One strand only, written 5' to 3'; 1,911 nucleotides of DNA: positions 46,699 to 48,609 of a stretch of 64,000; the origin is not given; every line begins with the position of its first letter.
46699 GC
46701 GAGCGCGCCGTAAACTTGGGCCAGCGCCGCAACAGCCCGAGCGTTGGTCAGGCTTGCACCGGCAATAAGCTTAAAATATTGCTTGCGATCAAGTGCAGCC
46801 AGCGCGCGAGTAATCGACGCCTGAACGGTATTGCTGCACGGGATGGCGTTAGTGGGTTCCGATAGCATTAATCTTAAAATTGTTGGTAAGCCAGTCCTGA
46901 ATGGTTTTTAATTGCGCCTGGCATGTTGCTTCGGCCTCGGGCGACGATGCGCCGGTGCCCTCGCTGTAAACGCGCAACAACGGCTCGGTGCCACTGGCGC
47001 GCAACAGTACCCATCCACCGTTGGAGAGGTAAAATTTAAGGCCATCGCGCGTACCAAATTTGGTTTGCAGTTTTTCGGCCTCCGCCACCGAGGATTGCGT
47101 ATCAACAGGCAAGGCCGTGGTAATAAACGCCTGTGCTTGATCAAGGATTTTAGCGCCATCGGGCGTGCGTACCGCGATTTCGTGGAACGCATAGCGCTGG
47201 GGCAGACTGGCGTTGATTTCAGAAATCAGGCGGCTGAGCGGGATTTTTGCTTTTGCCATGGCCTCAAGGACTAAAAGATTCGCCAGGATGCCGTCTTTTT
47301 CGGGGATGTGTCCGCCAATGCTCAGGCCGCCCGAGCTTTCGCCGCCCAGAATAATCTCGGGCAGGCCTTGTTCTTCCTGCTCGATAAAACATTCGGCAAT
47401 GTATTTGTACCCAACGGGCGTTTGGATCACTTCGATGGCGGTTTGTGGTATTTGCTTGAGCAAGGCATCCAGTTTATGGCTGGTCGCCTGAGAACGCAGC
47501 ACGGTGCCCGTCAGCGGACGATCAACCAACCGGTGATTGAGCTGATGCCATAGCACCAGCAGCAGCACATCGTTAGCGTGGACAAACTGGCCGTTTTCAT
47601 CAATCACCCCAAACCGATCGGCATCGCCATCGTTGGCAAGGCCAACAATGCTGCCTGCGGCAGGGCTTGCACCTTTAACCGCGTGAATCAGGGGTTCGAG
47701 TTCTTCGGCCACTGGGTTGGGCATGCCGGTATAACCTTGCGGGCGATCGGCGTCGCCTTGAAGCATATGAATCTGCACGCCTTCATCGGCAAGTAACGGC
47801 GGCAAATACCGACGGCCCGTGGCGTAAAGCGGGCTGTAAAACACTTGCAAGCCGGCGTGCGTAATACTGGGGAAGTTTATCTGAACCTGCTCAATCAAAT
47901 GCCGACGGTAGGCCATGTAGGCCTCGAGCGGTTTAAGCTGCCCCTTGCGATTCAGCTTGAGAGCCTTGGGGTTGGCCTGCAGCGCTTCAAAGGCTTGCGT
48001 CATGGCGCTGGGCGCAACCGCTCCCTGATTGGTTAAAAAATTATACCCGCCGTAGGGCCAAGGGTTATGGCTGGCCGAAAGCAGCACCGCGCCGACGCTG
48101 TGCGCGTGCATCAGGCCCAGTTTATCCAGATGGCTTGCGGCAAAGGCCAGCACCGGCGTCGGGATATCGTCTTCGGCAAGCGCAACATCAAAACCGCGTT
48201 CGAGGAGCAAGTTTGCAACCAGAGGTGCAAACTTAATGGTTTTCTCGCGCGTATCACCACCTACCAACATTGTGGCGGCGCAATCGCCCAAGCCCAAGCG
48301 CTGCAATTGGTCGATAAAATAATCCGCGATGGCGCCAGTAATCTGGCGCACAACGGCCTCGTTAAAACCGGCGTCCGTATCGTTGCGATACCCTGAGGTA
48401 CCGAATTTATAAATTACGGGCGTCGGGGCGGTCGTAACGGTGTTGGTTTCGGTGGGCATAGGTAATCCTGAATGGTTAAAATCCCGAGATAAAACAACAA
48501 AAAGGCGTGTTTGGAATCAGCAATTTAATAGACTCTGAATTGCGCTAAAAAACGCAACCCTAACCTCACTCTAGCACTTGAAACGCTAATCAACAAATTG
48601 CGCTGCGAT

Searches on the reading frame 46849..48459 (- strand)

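Call 55: search_protein_families(library=pfam, max_evalue=0.001, proteins=[window:46849-48459:-])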
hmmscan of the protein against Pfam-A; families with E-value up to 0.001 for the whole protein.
window:46849-48459:- (536 aa): 4 families
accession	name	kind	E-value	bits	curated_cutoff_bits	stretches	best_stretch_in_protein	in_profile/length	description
PF02878.22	PGM_PMM_I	-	1.1e-22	80.7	22.5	1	18-160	3-130/138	Phosphoglucomutase/phosphomannomutase, alpha/beta/alpha domain I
PF02880.22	PGM_PMM_III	-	4e-17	62.8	20.7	1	299-414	5-110/115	Phosphoglucomutase/phosphomannomutase, alpha/beta/alpha domain III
PF02879.22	PGM_PMM_II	-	1.6e-15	57.9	29.3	1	183-290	2-103/103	Phosphoglucomutase/phosphomannomutase, alpha/beta/alpha domain II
PF00408.26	PGM_PMM_IV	-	2.5e-11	43.9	23.1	1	452-506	6-55/68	Phosphoglucomutase/phosphomannomutase, C-terminal domain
